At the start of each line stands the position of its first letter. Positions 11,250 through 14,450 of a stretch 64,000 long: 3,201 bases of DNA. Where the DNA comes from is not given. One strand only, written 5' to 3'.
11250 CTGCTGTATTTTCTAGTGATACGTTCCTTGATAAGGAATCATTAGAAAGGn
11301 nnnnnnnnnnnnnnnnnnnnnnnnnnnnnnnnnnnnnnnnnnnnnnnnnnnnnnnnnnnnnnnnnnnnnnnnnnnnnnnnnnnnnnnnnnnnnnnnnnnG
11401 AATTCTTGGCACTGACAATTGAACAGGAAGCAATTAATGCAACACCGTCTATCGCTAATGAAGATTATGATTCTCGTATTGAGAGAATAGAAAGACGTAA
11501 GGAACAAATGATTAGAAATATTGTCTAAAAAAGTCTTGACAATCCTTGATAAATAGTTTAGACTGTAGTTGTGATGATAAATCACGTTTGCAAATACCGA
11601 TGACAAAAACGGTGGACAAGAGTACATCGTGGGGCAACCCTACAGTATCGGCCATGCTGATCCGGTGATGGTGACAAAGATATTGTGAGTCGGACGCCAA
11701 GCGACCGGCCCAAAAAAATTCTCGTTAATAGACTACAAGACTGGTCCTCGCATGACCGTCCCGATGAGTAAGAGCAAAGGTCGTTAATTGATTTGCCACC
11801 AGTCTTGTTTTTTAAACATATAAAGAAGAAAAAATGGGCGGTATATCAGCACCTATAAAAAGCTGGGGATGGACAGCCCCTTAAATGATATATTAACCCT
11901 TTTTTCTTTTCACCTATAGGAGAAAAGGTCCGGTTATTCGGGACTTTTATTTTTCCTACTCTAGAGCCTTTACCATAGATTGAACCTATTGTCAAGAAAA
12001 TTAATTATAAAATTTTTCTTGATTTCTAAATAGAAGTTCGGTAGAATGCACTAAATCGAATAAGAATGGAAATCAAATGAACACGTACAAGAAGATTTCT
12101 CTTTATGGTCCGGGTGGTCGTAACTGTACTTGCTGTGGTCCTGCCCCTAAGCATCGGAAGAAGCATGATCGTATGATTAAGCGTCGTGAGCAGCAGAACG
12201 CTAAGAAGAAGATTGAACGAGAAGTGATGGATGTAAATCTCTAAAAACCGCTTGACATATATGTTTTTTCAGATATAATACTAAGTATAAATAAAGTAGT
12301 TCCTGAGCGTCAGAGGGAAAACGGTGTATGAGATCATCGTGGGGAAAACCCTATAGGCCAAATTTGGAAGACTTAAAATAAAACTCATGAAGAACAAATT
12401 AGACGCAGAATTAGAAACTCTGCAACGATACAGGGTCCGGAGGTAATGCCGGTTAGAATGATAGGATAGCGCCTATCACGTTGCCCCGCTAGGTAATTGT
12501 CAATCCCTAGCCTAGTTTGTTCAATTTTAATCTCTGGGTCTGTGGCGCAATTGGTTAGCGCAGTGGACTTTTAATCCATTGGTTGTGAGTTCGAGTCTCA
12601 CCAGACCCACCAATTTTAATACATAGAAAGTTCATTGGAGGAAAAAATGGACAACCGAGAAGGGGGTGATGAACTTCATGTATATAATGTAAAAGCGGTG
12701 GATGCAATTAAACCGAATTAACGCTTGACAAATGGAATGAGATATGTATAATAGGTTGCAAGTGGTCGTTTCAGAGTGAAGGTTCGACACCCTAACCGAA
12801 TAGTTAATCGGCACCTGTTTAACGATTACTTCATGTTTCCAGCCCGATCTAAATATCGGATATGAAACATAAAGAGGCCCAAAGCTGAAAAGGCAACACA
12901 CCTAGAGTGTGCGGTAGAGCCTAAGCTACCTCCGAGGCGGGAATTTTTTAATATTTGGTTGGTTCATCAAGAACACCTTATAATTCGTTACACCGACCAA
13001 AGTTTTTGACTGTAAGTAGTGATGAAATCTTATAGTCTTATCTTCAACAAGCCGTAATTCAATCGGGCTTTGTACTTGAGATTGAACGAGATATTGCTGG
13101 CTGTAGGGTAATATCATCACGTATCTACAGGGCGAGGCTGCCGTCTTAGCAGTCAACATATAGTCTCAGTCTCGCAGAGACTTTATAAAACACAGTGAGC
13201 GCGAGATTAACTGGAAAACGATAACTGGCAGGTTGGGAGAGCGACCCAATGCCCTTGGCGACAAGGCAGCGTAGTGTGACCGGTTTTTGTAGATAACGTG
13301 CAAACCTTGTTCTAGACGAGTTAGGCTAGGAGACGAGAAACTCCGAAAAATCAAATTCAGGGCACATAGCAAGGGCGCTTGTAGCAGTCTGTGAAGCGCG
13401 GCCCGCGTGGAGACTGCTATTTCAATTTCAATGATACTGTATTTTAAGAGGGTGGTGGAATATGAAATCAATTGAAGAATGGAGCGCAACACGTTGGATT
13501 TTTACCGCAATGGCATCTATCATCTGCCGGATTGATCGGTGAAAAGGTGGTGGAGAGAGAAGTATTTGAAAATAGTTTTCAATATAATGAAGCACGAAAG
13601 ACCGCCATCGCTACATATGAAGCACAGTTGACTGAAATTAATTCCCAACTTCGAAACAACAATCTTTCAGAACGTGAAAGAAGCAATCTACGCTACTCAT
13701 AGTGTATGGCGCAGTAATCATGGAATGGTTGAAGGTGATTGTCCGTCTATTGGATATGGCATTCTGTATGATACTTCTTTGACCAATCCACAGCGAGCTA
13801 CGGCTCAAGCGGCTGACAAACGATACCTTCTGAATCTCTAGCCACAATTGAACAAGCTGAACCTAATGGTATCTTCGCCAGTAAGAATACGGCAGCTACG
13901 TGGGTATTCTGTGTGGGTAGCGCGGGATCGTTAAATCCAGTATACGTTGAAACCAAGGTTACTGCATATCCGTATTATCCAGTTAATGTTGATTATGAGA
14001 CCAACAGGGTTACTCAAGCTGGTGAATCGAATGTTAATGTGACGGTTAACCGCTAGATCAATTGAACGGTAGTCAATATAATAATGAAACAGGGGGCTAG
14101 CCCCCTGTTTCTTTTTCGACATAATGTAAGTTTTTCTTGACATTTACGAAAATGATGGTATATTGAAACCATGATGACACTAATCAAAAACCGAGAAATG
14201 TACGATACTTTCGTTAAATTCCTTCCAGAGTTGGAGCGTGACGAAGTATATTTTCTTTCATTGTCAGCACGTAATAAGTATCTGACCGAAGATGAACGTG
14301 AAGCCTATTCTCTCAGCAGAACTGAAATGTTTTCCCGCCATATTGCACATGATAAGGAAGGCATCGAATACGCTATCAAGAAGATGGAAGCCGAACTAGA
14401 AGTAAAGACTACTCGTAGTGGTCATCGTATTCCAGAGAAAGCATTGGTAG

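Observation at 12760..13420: ~660-nt highly structured 'ornate' RNA candidate beside tRNA-Lys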

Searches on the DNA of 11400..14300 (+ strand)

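Call 5: search_rna_families(source=window, start=11400, end=14300, threshold=evalue, max_evalue=10, show_alignments=3)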
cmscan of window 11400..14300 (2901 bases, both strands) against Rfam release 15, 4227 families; matches with E-value up to 10: 8.
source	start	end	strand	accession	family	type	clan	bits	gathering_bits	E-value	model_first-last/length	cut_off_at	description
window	12536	12609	+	RF00005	tRNA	Gene; tRNA;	CL00001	75.6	29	4.2e-16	1-71/71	no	tRNA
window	11789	11851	+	RF03223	mir-2209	Gene; miRNA;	-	27.4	70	0.007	1-63/63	no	mir-2209 microRNA precursor family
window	14079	14149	-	RF02029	sraA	Gene; sRNA;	-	26.1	56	0.41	1-95/95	no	sraA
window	14027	14119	+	RF02029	sraA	Gene; sRNA;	-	26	56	0.45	1-95/95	no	sraA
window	12536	12610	-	RF04354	Plastid-ycf2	Cis-reg;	-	23.5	65.7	0.099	1-75/75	no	Plastid-ycf2 5UTR RNA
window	11503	11579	+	RF00085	SNORD28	Gene; snRNA; snoRNA; CD-box;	-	22.1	50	2.2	1-75/75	no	Small nucleolar RNA SNORD28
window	11829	11980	-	RF01770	rimP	Cis-reg; leader;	-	20.1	47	4.7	1-102/102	no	Gammaprotebacteria rimP leader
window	13231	13253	+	RF01702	Cyano-2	Gene; sRNA;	-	13.4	40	3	5-28/204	no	Cyano-2 RNA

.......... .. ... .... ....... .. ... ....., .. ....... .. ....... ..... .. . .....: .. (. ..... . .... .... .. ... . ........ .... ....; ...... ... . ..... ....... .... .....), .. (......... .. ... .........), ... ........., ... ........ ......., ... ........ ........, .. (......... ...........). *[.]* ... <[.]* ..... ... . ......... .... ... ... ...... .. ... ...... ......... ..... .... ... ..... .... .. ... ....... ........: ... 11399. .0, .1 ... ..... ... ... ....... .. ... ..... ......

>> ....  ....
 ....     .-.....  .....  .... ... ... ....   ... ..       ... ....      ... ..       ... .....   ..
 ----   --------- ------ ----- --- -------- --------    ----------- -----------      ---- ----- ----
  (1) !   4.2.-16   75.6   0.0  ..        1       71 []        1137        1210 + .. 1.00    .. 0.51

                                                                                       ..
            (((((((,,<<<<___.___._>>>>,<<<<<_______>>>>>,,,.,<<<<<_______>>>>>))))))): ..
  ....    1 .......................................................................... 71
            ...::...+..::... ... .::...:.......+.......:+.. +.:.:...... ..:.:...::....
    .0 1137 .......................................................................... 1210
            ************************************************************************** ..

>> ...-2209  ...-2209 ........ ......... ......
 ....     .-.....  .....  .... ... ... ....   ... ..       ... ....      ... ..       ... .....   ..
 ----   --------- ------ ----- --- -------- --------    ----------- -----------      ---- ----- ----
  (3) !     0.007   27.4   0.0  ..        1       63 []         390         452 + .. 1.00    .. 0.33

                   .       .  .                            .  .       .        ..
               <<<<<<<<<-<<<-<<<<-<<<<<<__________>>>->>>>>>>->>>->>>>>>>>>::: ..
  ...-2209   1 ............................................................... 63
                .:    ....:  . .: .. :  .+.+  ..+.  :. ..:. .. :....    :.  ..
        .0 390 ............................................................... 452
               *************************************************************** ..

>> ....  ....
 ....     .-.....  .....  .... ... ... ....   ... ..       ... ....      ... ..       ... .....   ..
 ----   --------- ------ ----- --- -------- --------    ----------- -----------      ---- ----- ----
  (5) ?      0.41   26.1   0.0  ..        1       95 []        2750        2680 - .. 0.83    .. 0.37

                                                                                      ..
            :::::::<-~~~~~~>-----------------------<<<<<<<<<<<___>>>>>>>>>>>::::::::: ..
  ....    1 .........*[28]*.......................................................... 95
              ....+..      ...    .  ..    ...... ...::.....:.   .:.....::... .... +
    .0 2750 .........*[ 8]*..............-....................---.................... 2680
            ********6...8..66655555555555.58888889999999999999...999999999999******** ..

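Call 10: search_dna_similar(query=window:11500-14200:+, collection=phages, mode=distant, max_rows=30)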
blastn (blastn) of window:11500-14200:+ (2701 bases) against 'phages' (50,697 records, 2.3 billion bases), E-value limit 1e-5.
Records with a match: 38; places in all: 38; records where one place covers at least 80% of the query: 0.
Best place of each record, by identity: 80-90% 8; 60-80% 30.
By first word of the organism name: Vibrio 16; Acinetobacter 7; Stenotrophomonas 3; Xanthomonas 2; Streptomyces 2; Escherichia 2; Ralstonia 2; Rhodococcus 2; Serratia 1; Pantoea 1.
By host as written in the record: Vibrio harveyi BAA-1116 13; - 5; Streptomyces mirabilis NRRL B-2400 2; Acinetobacter baumannii (clinical strain AB09V) 2; Escherichia coli O157:H7 2; Rhodococcus equi NRRL B-16538 2; Vibrio campbellii BB120 1; Vibrio hangzhouensis 1; and 10 more.
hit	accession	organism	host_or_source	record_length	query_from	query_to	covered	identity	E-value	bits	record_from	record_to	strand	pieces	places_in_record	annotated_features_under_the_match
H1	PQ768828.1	Vibrio phage Luma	Vibrio campbellii BB120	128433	2232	2524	11%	68.3%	1e-18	102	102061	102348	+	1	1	hypothetical protein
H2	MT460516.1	Vibrio phage Quinn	Vibrio harveyi BAA-1116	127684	2232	2524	11%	68.3%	1e-18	102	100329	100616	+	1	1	hypothetical protein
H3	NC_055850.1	Vibrio phage Quinn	Vibrio harveyi BAA-1116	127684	2232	2524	11%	68.3%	1e-18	102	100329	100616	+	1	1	hypothetical protein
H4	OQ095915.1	Vibrio phage Wyman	Vibrio harveyi BAA-1116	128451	2232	2524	11%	68.3%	1e-18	102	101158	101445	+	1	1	hypothetical protein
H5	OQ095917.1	Vibrio phage Javier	Vibrio harveyi BAA-1116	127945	2232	2524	11%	67.5%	8e-14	86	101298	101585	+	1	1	hypothetical protein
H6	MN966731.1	Vibrio phage Chazly21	Vibrio harveyi BAA-1116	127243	2232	2524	11%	67.0%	8e-14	87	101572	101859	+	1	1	hypothetical protein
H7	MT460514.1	Vibrio phage AG74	Vibrio harveyi BAA-1116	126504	2232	2524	11%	67.0%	8e-14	87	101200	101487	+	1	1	hypothetical protein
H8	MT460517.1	Vibrio phage Athena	Vibrio harveyi BAA-1116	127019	2232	2524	11%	67.0%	8e-14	87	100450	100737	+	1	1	hypothetical protein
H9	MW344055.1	Vibrio phage GRLPWR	Vibrio harveyi BAA-1116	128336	2232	2524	11%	67.0%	8e-14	87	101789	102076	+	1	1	167: hypothetical protein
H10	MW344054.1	Vibrio phage Gary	Vibrio harveyi BAA-1116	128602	2232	2524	11%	67.0%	8e-14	87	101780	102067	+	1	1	hypothetical protein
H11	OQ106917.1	Vibrio phage IW18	Vibrio harveyi BAA-1116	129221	2232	2524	11%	67.0%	8e-14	87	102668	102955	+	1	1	hypothetical protein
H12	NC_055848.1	Vibrio phage AG74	Vibrio harveyi BAA-1116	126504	2232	2524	11%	67.0%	8e-14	87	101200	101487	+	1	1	hypothetical protein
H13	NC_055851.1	Vibrio phage Athena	Vibrio harveyi BAA-1116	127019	2232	2524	11%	67.0%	8e-14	87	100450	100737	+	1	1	hypothetical protein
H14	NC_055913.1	Vibrio phage Gary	Vibrio harveyi BAA-1116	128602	2232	2524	11%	67.0%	8e-14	87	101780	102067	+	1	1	hypothetical protein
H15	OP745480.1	Vibrio phage vB_VhaP_PG11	Vibrio hangzhouensis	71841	2348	2535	7%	68.8%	7e-8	67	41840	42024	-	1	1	hypothetical protein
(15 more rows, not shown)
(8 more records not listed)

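Call 12: get_annotated_region(hit=H2, flank=4000)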
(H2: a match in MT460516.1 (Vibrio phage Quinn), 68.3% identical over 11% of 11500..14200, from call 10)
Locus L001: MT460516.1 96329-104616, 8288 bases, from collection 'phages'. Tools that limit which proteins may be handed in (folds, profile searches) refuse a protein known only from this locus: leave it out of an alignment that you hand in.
description: Vibrio phage Quinn, complete genome.
organism: Vibrio phage Quinn (NCBI taxid 2736265)
taxonomy: Viruses; Duplodnaviria; Heunggongvirae; Uroviricota; Caudoviricetes; Demerecviridae; Ermolyevavirinae; Thalassavirus; Thalassavirus quinn
host: Vibrio harveyi BAA-1116; source: Chesapeake Bay Oyster; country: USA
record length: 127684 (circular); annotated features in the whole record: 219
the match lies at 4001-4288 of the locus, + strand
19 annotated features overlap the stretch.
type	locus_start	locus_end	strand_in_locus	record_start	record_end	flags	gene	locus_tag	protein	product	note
CDS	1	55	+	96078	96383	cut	-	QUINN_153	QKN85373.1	hypothetical protein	gp153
CDS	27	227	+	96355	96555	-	-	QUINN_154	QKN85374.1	hypothetical protein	gp154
CDS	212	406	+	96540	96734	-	-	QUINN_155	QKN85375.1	hypothetical protein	gp155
CDS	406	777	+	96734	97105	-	-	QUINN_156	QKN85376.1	hypothetical protein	gp156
CDS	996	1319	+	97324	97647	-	-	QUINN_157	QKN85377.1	hypothetical protein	gp157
CDS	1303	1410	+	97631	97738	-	-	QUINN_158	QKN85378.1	hypothetical protein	gp158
CDS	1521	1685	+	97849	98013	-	-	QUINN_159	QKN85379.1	hypothetical protein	gp159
CDS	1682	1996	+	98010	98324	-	-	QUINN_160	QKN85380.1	hypothetical protein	gp160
CDS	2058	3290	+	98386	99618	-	-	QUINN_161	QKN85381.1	hypothetical protein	gp161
CDS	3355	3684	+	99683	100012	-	-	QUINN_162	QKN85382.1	hypothetical protein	gp162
CDS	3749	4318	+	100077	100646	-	-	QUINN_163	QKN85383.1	hypothetical protein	gp163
CDS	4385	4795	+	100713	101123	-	-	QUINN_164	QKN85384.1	hypothetical protein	gp164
CDS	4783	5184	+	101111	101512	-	-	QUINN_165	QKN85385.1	hypothetical protein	gp165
CDS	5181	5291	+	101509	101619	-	-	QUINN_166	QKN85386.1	hypothetical protein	gp166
CDS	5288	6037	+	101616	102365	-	-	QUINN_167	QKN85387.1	hypothetical protein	gp167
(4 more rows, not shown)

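Call 58: build_rna_model(alignment_id=A4)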
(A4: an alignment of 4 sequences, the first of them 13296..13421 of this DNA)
Model R1 built from alignment A4 (4 sequences, 127 columns); structure: RNAalifold consensus.
model positions 120; base pairs 22; branch points 1; effective number of sequences 1.42; information 0.589 bits per position. Calibrated on 0.2 Mb of random sequence (short: E-values are rough).
structure used (alignment columns):
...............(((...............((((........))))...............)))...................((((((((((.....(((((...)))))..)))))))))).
